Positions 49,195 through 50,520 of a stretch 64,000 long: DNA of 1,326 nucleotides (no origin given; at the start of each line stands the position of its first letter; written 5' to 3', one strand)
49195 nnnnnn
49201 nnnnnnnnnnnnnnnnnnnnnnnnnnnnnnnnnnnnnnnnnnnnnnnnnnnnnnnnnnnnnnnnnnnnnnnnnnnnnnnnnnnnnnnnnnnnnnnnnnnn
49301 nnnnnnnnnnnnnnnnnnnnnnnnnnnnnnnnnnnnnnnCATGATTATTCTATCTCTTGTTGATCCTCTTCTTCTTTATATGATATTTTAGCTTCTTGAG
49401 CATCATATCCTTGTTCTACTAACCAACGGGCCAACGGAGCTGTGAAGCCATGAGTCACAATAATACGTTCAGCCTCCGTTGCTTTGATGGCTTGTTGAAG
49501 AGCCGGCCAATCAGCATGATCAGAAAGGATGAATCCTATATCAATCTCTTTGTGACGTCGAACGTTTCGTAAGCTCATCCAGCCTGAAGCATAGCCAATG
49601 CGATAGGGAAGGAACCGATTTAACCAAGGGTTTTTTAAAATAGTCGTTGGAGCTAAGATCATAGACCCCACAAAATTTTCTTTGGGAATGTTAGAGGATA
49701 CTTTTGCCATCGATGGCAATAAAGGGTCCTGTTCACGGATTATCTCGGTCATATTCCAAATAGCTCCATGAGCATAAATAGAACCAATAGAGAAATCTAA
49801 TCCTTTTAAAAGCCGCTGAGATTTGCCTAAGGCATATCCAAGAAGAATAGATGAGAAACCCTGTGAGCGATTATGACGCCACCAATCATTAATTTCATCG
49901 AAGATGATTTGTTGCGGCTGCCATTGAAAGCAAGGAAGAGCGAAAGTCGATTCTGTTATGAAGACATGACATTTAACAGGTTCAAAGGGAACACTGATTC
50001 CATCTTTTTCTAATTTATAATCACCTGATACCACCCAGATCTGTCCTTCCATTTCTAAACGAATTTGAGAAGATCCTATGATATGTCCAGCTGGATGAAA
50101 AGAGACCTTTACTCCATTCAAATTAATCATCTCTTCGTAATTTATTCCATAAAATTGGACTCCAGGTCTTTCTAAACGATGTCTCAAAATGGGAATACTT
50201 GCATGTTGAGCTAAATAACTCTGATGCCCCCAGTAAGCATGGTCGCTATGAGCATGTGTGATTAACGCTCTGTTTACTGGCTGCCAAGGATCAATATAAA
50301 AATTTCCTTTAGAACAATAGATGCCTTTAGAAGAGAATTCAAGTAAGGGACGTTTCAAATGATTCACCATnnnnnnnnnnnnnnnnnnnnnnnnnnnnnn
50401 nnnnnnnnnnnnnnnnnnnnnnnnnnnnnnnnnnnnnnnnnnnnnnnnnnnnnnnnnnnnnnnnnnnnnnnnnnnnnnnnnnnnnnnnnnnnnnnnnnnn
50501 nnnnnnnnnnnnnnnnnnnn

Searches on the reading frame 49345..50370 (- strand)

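Call 85: search_protein_families(library=ncbifam, proteins=[window:49345-50370:-], max_evalue=0.00001)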
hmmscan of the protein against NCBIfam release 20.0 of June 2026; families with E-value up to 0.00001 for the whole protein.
window:49345-50370:- (341 aa): 2 families
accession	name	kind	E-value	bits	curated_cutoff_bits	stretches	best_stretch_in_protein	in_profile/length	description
TIGR04122.1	Xnuc_lig_assoc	equivalog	2.3e-131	437.5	325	1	9-334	1-326/326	ligase-associated DNA damage response exonuclease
NF045584.1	cas14_MBL_CASP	equivalog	4.2e-07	28.7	800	1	73-164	124-217/612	type VII CRISPR-associated protein Cas14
